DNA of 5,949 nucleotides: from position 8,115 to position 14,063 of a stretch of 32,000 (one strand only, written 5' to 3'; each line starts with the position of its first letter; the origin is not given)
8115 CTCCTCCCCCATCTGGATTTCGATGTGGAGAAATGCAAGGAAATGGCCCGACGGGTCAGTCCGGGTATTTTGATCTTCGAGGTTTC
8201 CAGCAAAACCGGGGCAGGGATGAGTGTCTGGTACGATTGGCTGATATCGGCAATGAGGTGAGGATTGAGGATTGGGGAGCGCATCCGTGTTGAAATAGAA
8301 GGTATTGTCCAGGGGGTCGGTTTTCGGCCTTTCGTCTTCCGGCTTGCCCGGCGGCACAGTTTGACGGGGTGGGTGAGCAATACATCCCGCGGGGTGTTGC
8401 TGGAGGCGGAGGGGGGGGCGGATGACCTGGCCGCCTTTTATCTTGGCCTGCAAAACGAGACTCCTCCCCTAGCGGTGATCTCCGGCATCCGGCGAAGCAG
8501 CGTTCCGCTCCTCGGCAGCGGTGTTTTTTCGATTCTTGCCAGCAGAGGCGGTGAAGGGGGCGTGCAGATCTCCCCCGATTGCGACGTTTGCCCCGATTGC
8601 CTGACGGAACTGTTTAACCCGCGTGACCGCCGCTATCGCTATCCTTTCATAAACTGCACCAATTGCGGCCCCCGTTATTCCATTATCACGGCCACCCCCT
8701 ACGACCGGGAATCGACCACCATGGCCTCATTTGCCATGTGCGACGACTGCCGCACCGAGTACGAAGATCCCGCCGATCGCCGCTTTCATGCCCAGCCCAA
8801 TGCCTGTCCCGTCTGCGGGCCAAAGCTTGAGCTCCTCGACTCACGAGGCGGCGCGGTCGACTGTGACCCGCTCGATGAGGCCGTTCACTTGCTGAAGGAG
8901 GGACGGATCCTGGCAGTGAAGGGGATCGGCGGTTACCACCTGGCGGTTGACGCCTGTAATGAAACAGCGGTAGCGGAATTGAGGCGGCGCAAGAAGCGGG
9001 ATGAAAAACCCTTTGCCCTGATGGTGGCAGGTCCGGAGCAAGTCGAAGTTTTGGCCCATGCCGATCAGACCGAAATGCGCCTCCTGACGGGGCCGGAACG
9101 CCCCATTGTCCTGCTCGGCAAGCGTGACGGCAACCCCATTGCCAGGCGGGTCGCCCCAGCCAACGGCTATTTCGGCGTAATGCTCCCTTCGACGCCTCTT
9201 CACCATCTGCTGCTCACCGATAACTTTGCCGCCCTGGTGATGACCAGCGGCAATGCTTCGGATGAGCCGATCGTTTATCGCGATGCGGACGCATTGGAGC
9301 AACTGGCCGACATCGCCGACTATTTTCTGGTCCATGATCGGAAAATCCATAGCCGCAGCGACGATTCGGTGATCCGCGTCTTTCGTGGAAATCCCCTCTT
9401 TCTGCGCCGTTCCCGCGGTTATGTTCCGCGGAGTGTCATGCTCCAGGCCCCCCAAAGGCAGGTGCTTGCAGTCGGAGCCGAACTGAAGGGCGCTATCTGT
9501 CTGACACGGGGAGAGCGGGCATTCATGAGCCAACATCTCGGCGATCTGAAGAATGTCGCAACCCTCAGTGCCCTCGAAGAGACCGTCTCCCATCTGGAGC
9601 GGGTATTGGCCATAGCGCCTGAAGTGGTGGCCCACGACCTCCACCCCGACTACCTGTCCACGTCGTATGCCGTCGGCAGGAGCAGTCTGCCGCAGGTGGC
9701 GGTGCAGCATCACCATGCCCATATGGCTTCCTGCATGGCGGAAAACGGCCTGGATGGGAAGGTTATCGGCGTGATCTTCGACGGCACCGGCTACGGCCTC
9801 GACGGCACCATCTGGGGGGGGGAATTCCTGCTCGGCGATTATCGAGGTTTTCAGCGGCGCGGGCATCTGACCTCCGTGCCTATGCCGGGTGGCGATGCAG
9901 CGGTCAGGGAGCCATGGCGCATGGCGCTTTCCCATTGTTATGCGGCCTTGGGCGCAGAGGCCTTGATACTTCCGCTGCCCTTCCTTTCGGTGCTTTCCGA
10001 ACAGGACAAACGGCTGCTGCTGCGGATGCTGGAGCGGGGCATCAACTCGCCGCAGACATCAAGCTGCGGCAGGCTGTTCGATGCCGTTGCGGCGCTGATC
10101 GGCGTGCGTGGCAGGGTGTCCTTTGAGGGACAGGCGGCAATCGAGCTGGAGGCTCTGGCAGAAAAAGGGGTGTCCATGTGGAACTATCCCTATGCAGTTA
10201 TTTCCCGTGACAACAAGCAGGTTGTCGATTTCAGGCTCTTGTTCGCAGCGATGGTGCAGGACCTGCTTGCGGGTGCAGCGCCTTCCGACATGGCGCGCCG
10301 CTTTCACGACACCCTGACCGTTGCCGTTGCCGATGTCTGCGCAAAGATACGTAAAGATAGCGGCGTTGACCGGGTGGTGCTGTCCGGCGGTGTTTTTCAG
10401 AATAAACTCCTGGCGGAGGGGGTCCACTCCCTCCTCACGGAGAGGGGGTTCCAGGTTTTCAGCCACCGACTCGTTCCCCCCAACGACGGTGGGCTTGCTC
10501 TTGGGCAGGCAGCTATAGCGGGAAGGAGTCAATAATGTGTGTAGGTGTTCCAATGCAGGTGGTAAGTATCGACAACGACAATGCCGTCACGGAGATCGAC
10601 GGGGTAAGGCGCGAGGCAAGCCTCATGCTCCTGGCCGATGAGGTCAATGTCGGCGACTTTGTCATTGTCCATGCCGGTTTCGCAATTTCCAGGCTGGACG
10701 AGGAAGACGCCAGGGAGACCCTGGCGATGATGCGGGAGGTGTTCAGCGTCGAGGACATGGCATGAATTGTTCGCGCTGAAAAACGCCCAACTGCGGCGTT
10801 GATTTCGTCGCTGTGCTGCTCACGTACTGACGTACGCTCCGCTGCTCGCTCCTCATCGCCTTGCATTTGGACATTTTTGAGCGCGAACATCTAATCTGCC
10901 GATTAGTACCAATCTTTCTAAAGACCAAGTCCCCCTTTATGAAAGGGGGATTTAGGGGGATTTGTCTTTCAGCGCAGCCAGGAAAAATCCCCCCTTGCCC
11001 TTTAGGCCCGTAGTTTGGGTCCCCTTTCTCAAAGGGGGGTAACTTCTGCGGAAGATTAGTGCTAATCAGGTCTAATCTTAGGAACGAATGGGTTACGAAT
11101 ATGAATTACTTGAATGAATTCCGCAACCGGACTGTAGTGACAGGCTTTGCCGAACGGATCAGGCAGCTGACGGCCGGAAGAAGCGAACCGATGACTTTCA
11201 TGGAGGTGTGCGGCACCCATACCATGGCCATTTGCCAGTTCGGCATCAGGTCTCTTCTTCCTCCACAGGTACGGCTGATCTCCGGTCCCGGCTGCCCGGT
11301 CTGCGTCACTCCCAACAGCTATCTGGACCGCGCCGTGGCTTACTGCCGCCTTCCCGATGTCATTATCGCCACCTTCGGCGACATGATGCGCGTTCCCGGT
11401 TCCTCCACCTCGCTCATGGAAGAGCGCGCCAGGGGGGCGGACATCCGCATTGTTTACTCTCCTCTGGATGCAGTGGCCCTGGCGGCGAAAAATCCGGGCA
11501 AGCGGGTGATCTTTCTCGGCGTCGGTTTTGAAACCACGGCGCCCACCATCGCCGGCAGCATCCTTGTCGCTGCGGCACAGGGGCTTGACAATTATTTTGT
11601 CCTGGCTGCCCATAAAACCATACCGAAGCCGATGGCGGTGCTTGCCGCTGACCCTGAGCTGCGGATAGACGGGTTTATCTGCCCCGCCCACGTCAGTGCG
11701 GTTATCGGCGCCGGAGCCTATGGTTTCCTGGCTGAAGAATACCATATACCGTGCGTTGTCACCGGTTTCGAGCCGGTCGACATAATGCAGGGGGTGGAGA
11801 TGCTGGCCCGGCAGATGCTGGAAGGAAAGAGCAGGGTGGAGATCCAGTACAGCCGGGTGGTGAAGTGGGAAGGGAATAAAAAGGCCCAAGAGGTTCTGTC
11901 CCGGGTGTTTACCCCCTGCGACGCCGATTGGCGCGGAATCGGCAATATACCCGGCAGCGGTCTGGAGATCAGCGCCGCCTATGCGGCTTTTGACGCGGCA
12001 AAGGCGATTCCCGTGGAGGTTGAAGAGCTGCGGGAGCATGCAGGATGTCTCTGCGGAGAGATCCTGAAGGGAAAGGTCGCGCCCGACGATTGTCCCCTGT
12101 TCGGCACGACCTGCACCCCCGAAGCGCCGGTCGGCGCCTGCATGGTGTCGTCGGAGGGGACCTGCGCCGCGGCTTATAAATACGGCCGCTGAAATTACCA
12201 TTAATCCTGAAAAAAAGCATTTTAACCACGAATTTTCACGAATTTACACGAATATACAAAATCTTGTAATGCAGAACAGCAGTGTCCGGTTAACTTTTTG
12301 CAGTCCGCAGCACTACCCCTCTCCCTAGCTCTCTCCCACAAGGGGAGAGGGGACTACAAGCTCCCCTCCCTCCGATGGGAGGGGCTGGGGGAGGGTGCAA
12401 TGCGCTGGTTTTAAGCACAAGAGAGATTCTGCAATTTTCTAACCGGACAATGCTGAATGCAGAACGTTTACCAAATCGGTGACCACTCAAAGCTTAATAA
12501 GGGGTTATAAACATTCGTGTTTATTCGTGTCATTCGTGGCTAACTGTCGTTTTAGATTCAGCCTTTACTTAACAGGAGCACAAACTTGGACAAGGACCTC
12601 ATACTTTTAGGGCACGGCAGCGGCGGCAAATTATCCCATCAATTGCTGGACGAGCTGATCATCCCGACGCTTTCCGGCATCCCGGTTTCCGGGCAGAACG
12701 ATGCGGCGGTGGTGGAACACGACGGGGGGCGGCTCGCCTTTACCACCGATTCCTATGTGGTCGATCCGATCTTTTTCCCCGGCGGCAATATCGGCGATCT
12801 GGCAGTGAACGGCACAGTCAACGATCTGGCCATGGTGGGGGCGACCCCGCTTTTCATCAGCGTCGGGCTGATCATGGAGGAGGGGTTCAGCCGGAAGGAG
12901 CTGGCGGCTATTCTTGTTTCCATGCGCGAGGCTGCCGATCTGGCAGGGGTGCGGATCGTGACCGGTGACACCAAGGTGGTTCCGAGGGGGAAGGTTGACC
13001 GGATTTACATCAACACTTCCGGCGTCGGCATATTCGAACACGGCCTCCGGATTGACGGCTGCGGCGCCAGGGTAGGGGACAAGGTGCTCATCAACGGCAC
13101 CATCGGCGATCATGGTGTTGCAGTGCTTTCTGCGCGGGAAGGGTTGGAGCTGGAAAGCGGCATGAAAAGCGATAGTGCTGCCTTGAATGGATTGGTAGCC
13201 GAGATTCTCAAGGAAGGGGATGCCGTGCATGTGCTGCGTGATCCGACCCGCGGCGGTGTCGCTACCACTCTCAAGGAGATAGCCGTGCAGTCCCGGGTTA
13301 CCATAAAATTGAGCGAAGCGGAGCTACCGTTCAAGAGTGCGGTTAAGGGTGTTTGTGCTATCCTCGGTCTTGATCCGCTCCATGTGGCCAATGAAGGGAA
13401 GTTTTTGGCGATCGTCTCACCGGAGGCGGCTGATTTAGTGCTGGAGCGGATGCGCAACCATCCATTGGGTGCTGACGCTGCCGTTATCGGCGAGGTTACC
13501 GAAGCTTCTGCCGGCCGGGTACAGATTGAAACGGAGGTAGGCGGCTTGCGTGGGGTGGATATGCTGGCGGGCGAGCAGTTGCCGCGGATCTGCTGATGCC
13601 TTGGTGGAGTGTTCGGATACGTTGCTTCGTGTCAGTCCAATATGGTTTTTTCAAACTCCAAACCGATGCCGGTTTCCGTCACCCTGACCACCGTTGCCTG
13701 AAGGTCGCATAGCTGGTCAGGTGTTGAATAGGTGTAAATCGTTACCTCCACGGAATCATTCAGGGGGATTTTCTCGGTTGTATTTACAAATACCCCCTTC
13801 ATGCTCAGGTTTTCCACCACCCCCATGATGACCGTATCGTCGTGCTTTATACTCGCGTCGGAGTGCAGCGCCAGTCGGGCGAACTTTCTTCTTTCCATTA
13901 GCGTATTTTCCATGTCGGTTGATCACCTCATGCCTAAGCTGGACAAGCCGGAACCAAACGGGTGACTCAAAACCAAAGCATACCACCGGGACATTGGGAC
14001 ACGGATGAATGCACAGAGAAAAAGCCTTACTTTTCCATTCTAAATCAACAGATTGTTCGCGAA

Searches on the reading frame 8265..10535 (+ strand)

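Call 31: search_protein_families(library=pfam, proteins=[window:8265-10535:+], max_evalue=0.0001)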
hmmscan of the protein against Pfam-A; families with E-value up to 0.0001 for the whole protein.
window:8265-10535:+ (756 aa): 6 families
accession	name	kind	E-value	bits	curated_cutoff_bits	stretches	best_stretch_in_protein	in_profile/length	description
PF22521.2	HypF_C_2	-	3e-89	299.4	27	1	502-748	1-241/241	Carbamoyltransferase, Kae1-like Domain, second subdomain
PF01300.24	Sua5_yciO_yrdC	-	1.3e-42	145.7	25.1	1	209-383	2-178/178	Telomere recombination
PF17788.7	HypF_C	-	5.1e-35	120.6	23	1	397-493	3-99/99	HypF Kae1-like domain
PF07503.17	zf-HYPF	-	1.5e-34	117.9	23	2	108-141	1-34/34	HypF finger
PF00708.24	Acylphosphatase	-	2.7e-17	63.3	22.5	1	8-77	2-71/85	Acylphosphatase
PF00814.31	TsaD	-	1.7e-05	25.1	24.8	0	600-732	136-248/264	tRNA N6-adenosine threonylcarbamoyltransferase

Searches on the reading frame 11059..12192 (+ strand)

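Call 79: search_protein_families(library=pfam, proteins=[window:11059-12192:+], max_evalue=0.001)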
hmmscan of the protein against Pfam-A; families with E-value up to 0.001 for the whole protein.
window:11059-12192:+ (377 aa): 1 family
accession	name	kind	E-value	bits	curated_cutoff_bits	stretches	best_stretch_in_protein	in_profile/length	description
PF01924.21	HypD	-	1.4e-152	508.3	25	1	27-376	3-351/351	Hydrogenase formation hypA family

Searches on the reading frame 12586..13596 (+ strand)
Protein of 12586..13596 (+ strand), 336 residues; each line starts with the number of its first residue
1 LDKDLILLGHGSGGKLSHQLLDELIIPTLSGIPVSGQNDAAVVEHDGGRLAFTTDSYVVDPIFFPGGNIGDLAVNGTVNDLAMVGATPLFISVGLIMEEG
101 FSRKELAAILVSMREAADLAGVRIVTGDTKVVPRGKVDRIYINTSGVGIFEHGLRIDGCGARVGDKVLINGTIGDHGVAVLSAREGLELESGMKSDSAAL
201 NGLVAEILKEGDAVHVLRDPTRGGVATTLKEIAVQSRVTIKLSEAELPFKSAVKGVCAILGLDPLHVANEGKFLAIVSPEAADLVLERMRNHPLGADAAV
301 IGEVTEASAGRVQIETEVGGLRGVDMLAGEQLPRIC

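Call 31: search_protein_families(library=pfam, proteins=[window:12586-13596:+], max_evalue=0.0001)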
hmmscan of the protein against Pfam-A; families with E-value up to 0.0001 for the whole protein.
window:12586-13596:+ (336 aa): 2 families
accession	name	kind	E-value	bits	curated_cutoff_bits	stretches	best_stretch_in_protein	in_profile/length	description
PF02769.27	AIRS_C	-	5.1e-25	88.9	23.1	1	162-314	1-155/156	AIR synthase related protein, C-terminal domain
PF00586.29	AIRS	-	1.5e-23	83.8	24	1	38-149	2-111/112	AIR synthase related protein, N-terminal domain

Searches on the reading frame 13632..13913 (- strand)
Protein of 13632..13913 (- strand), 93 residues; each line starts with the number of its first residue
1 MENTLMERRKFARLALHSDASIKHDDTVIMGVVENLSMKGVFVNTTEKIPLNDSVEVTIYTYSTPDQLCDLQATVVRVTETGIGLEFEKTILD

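Call 79: search_protein_families(library=pfam, proteins=[window:13632-13913:-], max_evalue=0.001)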
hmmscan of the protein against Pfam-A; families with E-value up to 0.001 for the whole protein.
window:13632-13913:- (93 aa): 1 family
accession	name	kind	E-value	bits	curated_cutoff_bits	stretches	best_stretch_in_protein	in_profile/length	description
PF07238.19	PilZ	-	2e-15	57.4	22.5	1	7-88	1-86/102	PilZ domain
